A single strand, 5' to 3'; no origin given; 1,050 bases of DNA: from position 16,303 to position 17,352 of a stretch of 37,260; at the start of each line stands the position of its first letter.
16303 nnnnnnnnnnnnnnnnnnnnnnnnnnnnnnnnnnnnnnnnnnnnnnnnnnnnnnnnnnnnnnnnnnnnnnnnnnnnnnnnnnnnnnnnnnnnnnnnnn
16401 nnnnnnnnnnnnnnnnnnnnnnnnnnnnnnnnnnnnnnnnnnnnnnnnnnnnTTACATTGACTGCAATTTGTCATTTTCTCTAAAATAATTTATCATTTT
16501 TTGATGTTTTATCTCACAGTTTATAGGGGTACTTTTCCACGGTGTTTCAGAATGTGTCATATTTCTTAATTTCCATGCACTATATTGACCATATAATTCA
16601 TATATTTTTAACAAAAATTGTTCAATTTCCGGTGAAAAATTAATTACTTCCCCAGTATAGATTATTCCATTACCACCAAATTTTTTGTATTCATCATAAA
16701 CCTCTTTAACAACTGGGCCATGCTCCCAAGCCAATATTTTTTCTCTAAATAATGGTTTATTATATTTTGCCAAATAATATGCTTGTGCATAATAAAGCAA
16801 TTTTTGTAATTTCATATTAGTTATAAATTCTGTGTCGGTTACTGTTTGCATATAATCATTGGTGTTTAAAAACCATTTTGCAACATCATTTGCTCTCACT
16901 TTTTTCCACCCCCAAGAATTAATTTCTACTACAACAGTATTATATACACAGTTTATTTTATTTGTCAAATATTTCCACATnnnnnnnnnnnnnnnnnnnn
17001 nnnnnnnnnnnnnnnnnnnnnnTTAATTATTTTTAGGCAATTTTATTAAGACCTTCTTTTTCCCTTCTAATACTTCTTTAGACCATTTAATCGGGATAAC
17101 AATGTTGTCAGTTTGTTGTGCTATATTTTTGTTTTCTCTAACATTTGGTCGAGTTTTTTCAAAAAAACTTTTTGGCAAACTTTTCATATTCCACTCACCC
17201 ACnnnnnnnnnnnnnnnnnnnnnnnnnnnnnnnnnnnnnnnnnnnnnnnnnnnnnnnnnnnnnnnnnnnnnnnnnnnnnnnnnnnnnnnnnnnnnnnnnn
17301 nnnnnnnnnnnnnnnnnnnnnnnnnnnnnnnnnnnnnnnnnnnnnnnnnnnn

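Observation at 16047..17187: Panacea-domain (PanA-like) antitoxin coupled to an uncharacterised 142-aa partner in the lysis-attP moron slot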

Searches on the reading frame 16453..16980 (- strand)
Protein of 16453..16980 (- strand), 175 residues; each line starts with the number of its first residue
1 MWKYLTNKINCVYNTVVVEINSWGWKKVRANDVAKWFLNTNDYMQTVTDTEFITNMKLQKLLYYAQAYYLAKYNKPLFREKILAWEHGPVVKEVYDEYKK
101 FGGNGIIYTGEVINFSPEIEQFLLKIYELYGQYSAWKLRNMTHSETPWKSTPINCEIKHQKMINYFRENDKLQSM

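Call 3: search_protein_families(library=pfam, proteins=[window:16453-16980:-], max_evalue=1)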
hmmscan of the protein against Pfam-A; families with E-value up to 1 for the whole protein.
window:16453-16980:- (175 aa): 2 families
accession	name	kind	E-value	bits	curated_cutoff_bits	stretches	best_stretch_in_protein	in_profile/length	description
PF13274.11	SocA_Panacea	-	5.1e-23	82.6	25.7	1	58-149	1-113/113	Antitoxin SocA-like, Panacea domain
PF21743.3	PTM_DIR17_Tudor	-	0.096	12.9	27.2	1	99-122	6-27/48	PTM/DIR17-like, Tudor domain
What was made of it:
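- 16453..16899 (-): panA: stand-alone Panacea-domain antitoxin, 148 aa from GTG 16899. The mechanical ORF extends to ATG 16980, giving 175 aa. Pfam PF13274, 82.6 bits, E 5e-23 (call 3).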

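Call 4: search_protein_families(library=padloc, proteins=[window:16453-16980:-], max_evalue=1)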
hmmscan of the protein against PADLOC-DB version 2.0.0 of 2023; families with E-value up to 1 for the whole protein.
window:16453-16980:- (175 aa): 0 families

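Call 5: search_protein_families(library=phrogs, proteins=[window:16453-16980:-], max_evalue=1)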
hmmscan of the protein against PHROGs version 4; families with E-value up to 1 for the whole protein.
window:16453-16980:- (175 aa): 2 families
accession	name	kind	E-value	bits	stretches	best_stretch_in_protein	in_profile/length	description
phrog_1281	-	unknown function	9.4e-45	153.7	1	25-172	5-156/195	-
phrog_10390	-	unknown function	5e-41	142.1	1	26-170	147-295/299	-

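Call 6: search_protein_families(library=ncbifam, proteins=[window:16453-16980:-], max_evalue=1)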
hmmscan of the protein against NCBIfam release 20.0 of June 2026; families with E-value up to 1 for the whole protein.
window:16453-16980:- (175 aa): 1 family
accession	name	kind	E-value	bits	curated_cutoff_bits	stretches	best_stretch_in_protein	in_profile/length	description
NF047745.1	SocA_antitoxin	equivalog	6.1e-18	65.1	190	1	37-114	10-90/176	type VI toxin-antitoxin system SocA family antitoxin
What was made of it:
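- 16453..16899 (-): NCBIfam SocA_antitoxin partial match, E 6e-18, below its cut-off (call 6).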

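Call 34: search_protein_families(library=pfam, alignment_id=A3, max_evalue=0.001)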
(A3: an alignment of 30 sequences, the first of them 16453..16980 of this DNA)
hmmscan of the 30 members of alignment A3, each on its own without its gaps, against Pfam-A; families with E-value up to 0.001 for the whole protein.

A. member 1, window:16453-16980:- (175 aa): 1 family
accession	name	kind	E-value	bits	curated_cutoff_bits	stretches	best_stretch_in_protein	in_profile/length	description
PF13274.11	SocA_Panacea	-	5.1e-23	82.6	25.7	1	58-149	1-113/113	Antitoxin SocA-like, Panacea domain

B. families by the number of members that match (of 30 scanned): 1 family
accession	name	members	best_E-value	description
PF13274.11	SocA_Panacea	30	1.3e-25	Antitoxin SocA-like, Panacea domain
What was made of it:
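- The Pfam scan found Panacea in all 30 aligned sequences (call 34).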

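Call 50: search_dna_similar(query=window:16453-16980:-, collection=phages, mode=protein, max_evalue=0.00001, max_rows=40)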
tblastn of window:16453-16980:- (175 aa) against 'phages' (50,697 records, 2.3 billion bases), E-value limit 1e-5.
Records with a match: 93; places in all: 93; records where one place covers at least 80% of the query: 14.
Best place of each record, by identity: <60% 93.
By first word of the organism name: Pseudomonas 20; Stx2a-converting 19; Bacteriophage 18; Escherichia 8; Streptococcus 4; Listeria 4; Riemerella 4; Salmonella 2; Cylindrospermopsis 2; Stx2-converting 2; and 9 more.
By host as written in the record: - 26; Pseudomonas aeruginosa 19; Helicobacter cinaedi 12; Listeria monocytogenes 4; Riemerella anatipestifer 3; Salmonella serovar Haardt 2; Escherichia coli O145 2; Helicobacter cinaedi CCUG 18818 = ATCC BAA-847 DNA genome 1; and 24 more.
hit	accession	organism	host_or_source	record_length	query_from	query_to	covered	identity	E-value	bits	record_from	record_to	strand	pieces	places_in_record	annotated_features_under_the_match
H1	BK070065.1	Bacteriophage sp.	Helicobacter cinaedi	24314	26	166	79%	49.3%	2e-12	95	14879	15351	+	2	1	similar to hypothetical protein; frameshifted; Derived by automated ...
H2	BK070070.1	Bacteriophage sp.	Helicobacter cinaedi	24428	26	166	81%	46.2%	5e-17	83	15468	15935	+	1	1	putative prophage ps3 protein01-like protein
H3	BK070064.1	Bacteriophage sp.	Helicobacter cinaedi CCUG 18818 = ATCC ...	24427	26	166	81%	46.2%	5e-17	83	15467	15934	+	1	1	prophage protein | hypothetical protein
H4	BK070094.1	Bacteriophage sp.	Helicobacter cinaedi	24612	26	166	81%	46.2%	5e-17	83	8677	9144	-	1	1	putative prophage ps3 protein01-like protein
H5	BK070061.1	Bacteriophage sp.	Helicobacter cinaedi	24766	26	166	81%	46.2%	5e-17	83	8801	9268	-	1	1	SocA family protein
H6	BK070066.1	Bacteriophage sp.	Helicobacter cinaedi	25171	26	166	81%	46.2%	5e-17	83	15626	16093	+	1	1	putative prophage ps3 protein01-like protein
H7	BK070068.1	Bacteriophage sp.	Helicobacter cinaedi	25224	26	166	81%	46.2%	5e-17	83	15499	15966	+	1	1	putative prophage ps3 protein01-like protein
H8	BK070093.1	Bacteriophage sp.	Helicobacter cinaedi P01D0000 genome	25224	26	166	81%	46.2%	5e-17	83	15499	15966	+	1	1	putative prophage ps3 protein01-like protein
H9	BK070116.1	Bacteriophage sp.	Helicobacter cinaedi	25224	26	166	81%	46.2%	5e-17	83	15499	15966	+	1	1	putative prophage ps3 protein01-like protein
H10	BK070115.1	Bacteriophage sp.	Helicobacter cinaedi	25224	26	166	81%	46.2%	5e-17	83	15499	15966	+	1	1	putative prophage ps3 protein01-like protein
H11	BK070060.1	Bacteriophage sp.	Helicobacter cinaedi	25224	26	166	81%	46.2%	5e-17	83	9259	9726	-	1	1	putative prophage ps3 protein01-like protein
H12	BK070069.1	Bacteriophage sp.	Helicobacter cinaedi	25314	26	166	81%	46.2%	5e-17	83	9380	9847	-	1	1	SocA family protein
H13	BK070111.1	Bacteriophage sp.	Helicobacter cinaedi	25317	26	166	81%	46.2%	5e-17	83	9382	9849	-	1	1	putative prophage ps3 protein01-like protein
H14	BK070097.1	Bacteriophage sp.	Helicobacter cinaedi P06D0798 genome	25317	26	166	81%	46.2%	5e-17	83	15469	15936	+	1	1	putative prophage ps3 protein01-like protein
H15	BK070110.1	Bacteriophage sp.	Helicobacter cinaedi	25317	26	166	81%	46.2%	5e-17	83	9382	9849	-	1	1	putative prophage ps3 protein01-like protein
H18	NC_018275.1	Salmonella phage vB_SemP_Emek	Salmonella serovar Haardt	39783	32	166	77%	45.8%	9e-18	85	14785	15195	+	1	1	DUF4065 domain-containing protein | hypothetical protein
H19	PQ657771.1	Escherichia phage EC.P3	Escherichia coli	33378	32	167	78%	44.1%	7e-19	88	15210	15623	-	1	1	hypothetical protein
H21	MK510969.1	Pseudomonas phage vB_Pae_CF60a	Pseudomonas aeruginosa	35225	32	167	78%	43.0%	1e-17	85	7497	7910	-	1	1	hypothetical protein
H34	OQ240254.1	Latilactobacillus phage TMW 1.706 P2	Latilactobacillus curvatus TMW 1.706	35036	77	167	52%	35.1%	3e-10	63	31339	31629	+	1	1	Cro/CI family transcriptional regulator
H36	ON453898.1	Blautia phage Montmirail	Blautia coccoides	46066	75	157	47%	37.0%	9e-6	50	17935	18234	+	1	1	hypothetical protein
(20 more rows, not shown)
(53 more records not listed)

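Call 51: get_annotated_region(hit=H18, flank=1500)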
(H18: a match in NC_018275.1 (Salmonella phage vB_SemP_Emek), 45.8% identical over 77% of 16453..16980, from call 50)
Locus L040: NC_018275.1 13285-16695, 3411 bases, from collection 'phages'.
description: Salmonella phage vB_SemP_Emek, complete genome.
organism: Salmonella phage vB_SemP_Emek (NCBI taxid 1168548)
taxonomy: Viruses; Duplodnaviria; Heunggongvirae; Uroviricota; Caudoviricetes; Lederbergvirus
host: Salmonella serovar Haardt; source: sewage; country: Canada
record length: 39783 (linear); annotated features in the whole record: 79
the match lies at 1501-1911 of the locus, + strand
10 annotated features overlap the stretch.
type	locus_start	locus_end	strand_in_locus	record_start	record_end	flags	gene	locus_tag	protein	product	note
CDS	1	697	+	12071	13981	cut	-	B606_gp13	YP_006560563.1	DNA transfer protein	similar to N-terminus of YP_516199.1 phage DNA transfer protein [Sodalis phage phiSG1] and C-terminus of YP_063718.1 ...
CDS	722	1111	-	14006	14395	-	-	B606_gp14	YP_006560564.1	hypothetical protein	similar to NP_958214.1 gene 38 protein [Enterobacteria phage Sf6]; orf129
CDS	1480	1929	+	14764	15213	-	-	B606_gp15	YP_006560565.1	DUF4065 domain-containing protein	orf149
CDS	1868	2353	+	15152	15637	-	-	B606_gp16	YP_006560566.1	hypothetical protein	orf161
regulatory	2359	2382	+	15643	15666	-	-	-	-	terminator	rho-independent terminator; discovered using MFOLD 3.2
CDS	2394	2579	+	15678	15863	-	-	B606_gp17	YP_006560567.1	hypothetical protein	orf61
CDS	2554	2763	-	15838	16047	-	-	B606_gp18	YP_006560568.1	hypothetical protein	orf69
CDS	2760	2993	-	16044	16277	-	-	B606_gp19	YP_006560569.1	hypothetical protein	orf77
CDS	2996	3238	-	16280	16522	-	mnt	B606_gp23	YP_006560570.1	partition protein ATPase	similar to N-terminus of NP_059641.1 Mnt [Enterobacteria phage P22]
CDS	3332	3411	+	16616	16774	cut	arc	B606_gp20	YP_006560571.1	Arc-like repressor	similar to NP_059642.1 Arc [Enterobacteria phage P22]; motifs: pfam03869; transcriptional repressor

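Call 52: get_annotated_region(hit=H3, flank=1500)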
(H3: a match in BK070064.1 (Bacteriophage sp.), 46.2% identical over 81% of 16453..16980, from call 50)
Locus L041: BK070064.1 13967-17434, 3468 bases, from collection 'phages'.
description: TPA_asm: Bacteriophage sp. isolate Hcinaedi18818 prophage genomic sequence.
organism: Bacteriophage sp. (NCBI taxid 38018)
taxonomy: Viruses
host: Helicobacter cinaedi CCUG 18818 = ATCC BAA-847 DNA genome; source: -; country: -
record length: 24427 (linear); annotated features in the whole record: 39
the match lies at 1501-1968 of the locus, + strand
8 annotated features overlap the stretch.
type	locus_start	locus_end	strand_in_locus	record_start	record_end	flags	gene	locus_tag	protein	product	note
CDS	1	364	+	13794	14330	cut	-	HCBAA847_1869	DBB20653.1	hypothetical protein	similiar to HCCG_00267 of H. cinaedi CCUC18818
CDS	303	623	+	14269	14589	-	-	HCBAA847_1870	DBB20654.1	hypothetical protein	similiar to HCCG_00268 of H. cinaedi CCUC18818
CDS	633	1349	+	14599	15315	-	-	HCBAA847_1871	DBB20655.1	hypothetical protein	similiar to HCCG_00269 of H. cinaedi CCUC18818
CDS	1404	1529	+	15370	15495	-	-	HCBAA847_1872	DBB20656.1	hypothetical protein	similiar to HCCG_00270 of H. cinaedi CCUC18818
CDS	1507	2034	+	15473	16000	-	-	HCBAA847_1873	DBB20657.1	prophage protein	similiar to HCCG_00271 of H. cinaedi CCUC18818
CDS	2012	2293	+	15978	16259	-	-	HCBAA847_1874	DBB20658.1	hypothetical protein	similiar to HCCG_00272 of H. cinaedi CCUC18818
CDS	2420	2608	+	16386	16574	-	-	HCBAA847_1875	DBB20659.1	hypothetical protein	similiar to HCCG_00273 of H. cinaedi CCUC18818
CDS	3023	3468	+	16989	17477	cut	-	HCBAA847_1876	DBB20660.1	hypothetical protein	-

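Call 72: get_annotated_region(hit=H19, flank=1200)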
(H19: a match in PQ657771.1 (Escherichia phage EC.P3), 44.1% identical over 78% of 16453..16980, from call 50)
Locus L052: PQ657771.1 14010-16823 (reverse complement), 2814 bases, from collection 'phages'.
description: Escherichia phage EC.P3, complete genome.
organism: Escherichia phage EC.P3 (NCBI taxid 3390898)
taxonomy: Viruses; Duplodnaviria; Heunggongvirae; Uroviricota; Caudoviricetes
host: Escherichia coli; source: pig farm waste water; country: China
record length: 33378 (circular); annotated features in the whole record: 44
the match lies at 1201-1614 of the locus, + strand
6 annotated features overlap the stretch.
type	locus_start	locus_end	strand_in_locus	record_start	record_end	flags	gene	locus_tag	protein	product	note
CDS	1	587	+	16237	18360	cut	-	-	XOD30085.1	hypothetical protein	-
CDS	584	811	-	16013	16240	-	-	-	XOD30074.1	hypothetical protein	-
CDS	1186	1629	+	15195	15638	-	-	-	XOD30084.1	hypothetical protein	-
CDS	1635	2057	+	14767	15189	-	-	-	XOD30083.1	hypothetical protein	-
CDS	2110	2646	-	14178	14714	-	-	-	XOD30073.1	hypothetical protein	-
CDS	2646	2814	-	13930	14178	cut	-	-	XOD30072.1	hypothetical protein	-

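Call 73: get_annotated_region(hit=H21, flank=1200)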
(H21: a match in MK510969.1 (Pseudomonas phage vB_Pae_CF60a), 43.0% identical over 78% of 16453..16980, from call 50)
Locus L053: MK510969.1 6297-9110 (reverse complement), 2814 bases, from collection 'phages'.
description: Pseudomonas phage vB_Pae_CF60a, partial genome.
organism: Pseudomonas phage vB_Pae_CF60a (NCBI taxid 2563581)
taxonomy: Viruses; Duplodnaviria; Heunggongvirae; Uroviricota; Caudoviricetes
host: Pseudomonas aeruginosa; source: lung of cystic fibrosis patients; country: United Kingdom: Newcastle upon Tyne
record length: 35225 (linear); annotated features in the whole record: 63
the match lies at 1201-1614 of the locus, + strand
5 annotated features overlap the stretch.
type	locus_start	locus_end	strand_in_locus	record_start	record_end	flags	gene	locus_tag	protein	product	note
CDS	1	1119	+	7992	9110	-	-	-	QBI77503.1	putative transposase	-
CDS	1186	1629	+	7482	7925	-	-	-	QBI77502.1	hypothetical protein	prophage ps3 protein 01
CDS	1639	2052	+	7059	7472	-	-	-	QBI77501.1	hypothetical protein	-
CDS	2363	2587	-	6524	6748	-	-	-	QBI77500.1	hypothetical protein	-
CDS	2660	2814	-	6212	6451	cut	-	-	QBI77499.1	hypothetical protein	-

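Call 74: get_annotated_region(hit=H36, flank=1200)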
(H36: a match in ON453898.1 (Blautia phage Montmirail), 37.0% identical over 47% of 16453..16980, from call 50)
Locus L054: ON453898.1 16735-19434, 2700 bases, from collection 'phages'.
description: Blautia phage Montmirail, complete genome.
organism: Blautia phage Montmirail (NCBI taxid 2951970)
taxonomy: Viruses
host: Blautia coccoides; source: feces; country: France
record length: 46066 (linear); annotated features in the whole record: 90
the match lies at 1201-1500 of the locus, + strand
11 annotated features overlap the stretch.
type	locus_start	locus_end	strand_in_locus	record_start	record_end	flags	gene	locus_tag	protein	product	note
CDS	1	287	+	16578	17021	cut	-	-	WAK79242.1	transcriptional regulator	rasttk_feature_creation_tool=/opt/patric-common/ runtime/bin/phanotate version 1.5.0; HHpred against PHROGS v3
CDS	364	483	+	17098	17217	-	-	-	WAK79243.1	hypothetical protein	rasttk_feature_creation_tool=/opt/patric-common/ runtime/bin/phanotate version 1.5.0; ...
CDS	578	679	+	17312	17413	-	-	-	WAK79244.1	hypothetical protein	rasttk_feature_creation_tool=/opt/patric-common/ runtime/bin/phanotate version 1.5.0; ...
tRNA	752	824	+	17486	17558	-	-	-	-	tRNA-Asn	rasttk_feature_creation_tool=tRNAscan-SE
CDS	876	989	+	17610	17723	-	-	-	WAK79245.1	hypothetical protein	rasttk_feature_creation_tool=/opt/patric-common/ runtime/bin/phanotate version 1.5.0; ...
CDS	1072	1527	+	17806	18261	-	-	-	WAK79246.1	hypothetical protein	rasttk_feature_creation_tool=/opt/patric-common/ runtime/bin/phanotate version 1.5.0; ...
CDS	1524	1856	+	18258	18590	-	-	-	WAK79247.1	hypothetical protein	rasttk_feature_creation_tool=/opt/patric-common/ runtime/bin/phanotate version 1.5.0; ...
tRNA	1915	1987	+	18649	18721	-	-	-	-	tRNA-Ile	rasttk_feature_creation_tool=tRNAscan-SE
CDS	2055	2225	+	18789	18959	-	-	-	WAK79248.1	hypothetical protein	rasttk_feature_creation_tool=/opt/patric-common/ runtime/bin/phanotate version 1.5.0; ...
CDS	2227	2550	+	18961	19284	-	-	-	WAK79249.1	hypothetical protein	rasttk_feature_creation_tool=/opt/patric-common/ runtime/bin/phanotate version 1.5.0; ...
CDS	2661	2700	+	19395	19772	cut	-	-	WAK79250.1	hypothetical protein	rasttk_feature_creation_tool=/opt/patric-common/ runtime/bin/phanotate version 1.5.0; ...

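Call 75: get_annotated_region(hit=H34, flank=1200)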
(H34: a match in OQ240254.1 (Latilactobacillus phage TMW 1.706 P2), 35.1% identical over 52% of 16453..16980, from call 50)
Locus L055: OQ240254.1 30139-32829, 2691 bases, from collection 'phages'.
description: Latilactobacillus phage TMW 1.706 P2, partial genome.
organism: Latilactobacillus phage TMW 1.706 P2 (NCBI taxid 3027592)
taxonomy: Viruses; Duplodnaviria; Heunggongvirae; Uroviricota; Caudoviricetes; Aliceevansviridae
host: Latilactobacillus curvatus TMW 1.706; source: virions isolated from purified post-induction lysate of Latilactobacillus curvatus TMW 1.706; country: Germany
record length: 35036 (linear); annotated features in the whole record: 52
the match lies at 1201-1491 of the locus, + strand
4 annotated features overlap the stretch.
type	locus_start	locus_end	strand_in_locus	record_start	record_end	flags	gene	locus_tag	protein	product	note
CDS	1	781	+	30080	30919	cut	-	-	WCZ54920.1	N-acetylmuramoyl-L-alanine amidase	-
CDS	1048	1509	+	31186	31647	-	-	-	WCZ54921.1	Cro/CI family transcriptional regulator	-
CDS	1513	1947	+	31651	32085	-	-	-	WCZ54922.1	hypothetical protein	-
CDS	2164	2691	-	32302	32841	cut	-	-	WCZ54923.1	hypothetical protein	-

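Call 85: find_homologous_proteins(query=A4, max_evalue=0.001)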
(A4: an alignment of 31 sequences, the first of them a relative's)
Query A4 (31 sequences) (137 aa, profile of the alignment): 114 proteins with E <= 0.001 among 826 candidates.
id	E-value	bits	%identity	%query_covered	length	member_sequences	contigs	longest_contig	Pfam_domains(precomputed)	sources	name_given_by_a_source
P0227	1.8e-42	163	24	84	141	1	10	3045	-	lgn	-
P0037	1.6e-41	160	21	99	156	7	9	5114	-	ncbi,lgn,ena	-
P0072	3.1e-41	159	25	78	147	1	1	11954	-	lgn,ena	-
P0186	1.9e-38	150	28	77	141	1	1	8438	-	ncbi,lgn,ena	-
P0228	4.3e-38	149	22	80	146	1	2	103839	-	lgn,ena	-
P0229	4.5e-38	149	26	77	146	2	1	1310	-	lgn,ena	-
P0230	6.1e-38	148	25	99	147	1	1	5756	-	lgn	-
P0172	7.7e-37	145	23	99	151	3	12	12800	-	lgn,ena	-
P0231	2.4e-35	140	21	82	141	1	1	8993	-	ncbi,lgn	-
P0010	2.9e-34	136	24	82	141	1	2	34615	-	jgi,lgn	-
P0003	5.8e-34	135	28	78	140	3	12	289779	-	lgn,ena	-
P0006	6.0e-34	135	26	78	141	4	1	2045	-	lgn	-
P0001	6.5e-34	135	44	13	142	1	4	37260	-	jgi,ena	-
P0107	8.5e-34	135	28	99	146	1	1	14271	-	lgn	-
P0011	1.2e-33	134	24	82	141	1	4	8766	-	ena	-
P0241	7.1e-24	103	100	100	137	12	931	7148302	-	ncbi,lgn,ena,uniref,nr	ncbi:hypothetical protein AN459_31440 [Pseudomonas aeruginosa]|uniref:Uncharacterized protein n=2 Ta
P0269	1.8e-21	95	46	96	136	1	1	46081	-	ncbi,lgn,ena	-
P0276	3.9e-21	94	83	100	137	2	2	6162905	-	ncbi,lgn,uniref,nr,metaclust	ncbi:hypothetical protein ACOXVJ_20100 [Pseudomonas knackmussii]|uniref:hypothetical protein n=1 Tax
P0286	4.1e-20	90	66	99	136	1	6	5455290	-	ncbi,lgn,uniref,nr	ncbi:hypothetical protein [Pseudomonas plecoglossicida]|uniref:hypothetical protein n=1 Tax=Pseudomo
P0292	4.0e-19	87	43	89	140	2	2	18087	-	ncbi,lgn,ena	-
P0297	1.1e-18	86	65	99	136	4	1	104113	-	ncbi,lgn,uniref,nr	ncbi:hypothetical protein PMI21_00216 [Pseudomonas sp. GM18]|uniref:hypothetical protein n=1 Tax=Pse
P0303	5.0e-18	84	40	87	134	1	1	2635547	-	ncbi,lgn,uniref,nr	ncbi:hypothetical protein [Spirosoma fluviale]|uniref:Uncharacterized protein n=1 Tax=Spirosoma fluv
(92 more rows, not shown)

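Call 88: list_cluster_members(proteins=[P0241, P0303, P0286, P0297, P0276, P0037, P0186, P0231, P0269, P0292])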
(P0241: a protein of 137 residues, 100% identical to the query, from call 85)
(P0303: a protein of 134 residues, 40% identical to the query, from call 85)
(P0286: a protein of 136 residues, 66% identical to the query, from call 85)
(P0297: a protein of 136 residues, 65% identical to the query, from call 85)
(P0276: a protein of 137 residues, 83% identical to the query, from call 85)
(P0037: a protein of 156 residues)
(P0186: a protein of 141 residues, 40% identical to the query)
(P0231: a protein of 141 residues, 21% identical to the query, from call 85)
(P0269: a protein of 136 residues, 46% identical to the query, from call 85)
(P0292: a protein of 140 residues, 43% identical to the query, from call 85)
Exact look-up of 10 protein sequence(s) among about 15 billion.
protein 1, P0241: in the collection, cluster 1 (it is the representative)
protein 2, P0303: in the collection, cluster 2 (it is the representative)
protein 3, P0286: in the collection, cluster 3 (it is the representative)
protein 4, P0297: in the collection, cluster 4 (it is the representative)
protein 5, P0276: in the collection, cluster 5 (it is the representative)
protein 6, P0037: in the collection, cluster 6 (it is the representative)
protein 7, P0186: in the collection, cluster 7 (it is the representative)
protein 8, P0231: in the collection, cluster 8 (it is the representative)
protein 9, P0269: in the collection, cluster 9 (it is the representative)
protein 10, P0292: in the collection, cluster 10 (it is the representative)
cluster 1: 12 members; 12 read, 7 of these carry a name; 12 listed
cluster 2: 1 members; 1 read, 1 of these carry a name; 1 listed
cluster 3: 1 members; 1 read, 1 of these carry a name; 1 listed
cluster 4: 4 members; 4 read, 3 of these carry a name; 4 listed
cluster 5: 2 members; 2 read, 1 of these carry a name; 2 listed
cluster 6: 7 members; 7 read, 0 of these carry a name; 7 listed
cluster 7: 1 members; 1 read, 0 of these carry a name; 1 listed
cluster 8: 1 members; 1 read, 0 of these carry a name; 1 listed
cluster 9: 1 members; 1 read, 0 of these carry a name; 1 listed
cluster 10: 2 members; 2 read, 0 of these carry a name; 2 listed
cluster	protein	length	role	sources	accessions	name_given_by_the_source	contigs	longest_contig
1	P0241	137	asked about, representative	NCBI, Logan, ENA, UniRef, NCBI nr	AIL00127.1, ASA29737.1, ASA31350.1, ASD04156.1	hypothetical protein AN459_31440 [Pseudomonas aeruginosa] | Uncharacterized protein n=2 Tax=Pseudomonas aeruginosa TaxID=287 RepID=A0A263PK13_PSEAI | hypothetical protein [Pseudomonas aeruginosa]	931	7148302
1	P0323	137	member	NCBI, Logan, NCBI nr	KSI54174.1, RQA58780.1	hypothetical protein AO983_14695 [Pseudomonas aeruginosa]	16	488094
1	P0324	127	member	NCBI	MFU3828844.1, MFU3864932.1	hypothetical protein ACM7HO_32030, partial [Pseudomonas aeruginosa]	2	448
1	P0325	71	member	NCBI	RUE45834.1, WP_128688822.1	hypothetical protein, partial [Pseudomonas aeruginosa]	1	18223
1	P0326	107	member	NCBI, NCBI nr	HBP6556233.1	TPA: hypothetical protein L6A65_32105 [Pseudomonas aeruginosa] | hypothetical protein [Pseudomonas aeruginosa]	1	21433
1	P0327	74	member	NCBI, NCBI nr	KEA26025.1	hypothetical protein BH77_08455 [Pseudomonas aeruginosa C2773C]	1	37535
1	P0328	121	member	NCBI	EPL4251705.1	hypothetical protein MOX46_005454, partial [Pseudomonas aeruginosa]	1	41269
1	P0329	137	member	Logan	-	-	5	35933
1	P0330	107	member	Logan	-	-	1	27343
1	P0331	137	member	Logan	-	-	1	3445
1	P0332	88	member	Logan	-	-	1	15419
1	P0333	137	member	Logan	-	-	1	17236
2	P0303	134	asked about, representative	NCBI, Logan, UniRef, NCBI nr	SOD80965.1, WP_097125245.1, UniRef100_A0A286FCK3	hypothetical protein [Spirosoma fluviale] | Uncharacterized protein n=1 Tax=Spirosoma fluviale TaxID=1597977 RepID=A0A286FCK3_9BACT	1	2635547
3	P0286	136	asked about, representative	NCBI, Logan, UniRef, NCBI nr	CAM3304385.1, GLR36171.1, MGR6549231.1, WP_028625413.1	hypothetical protein [Pseudomonas plecoglossicida] | hypothetical protein n=1 Tax=Pseudomonas plecoglossicida TaxID=70775 RepID=UPI000491793E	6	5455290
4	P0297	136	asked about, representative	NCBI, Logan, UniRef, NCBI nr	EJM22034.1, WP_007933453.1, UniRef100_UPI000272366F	hypothetical protein PMI21_00216 [Pseudomonas sp. GM18] | hypothetical protein n=1 Tax=Pseudomonas sp. GM18 TaxID=1144324 RepID=UPI000272366F | hypothetical protein [Pseudomonas sp. GM18]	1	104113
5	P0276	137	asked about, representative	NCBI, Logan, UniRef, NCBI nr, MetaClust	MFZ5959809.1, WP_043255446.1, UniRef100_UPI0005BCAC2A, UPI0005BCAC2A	hypothetical protein ACOXVJ_20100 [Pseudomonas knackmussii] | hypothetical protein n=1 Tax=Pseudomonas knackmussii TaxID=65741 RepID=UPI0005BCAC2A | hypothetical protein [Pseudomonas knackmussii]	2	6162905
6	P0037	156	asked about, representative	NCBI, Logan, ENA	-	-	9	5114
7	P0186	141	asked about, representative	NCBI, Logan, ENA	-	-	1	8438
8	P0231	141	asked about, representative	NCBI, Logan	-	-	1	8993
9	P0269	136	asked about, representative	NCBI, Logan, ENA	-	-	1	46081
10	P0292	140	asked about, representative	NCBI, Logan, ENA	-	-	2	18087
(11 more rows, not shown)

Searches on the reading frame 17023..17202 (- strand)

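Call 3: search_protein_families(library=pfam, proteins=[window:17023-17202:-], max_evalue=1)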
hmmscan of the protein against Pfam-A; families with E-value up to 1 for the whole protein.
window:17023-17202:- (59 aa): 0 families

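Call 4: search_protein_families(library=padloc, proteins=[window:17023-17202:-], max_evalue=1)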
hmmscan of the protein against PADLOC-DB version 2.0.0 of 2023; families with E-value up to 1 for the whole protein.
window:17023-17202:- (59 aa): 0 families

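Call 5: search_protein_families(library=phrogs, proteins=[window:17023-17202:-], max_evalue=1)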
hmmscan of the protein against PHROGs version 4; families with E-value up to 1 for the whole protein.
window:17023-17202:- (59 aa): 1 family
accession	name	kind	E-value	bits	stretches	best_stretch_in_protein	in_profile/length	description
phrog_31332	-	unknown function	0.1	13.6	1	20-56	6-41/62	-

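Call 6: search_protein_families(library=ncbifam, proteins=[window:17023-17202:-], max_evalue=1)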
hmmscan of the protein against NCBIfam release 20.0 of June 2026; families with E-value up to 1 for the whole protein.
window:17023-17202:- (59 aa): 0 families
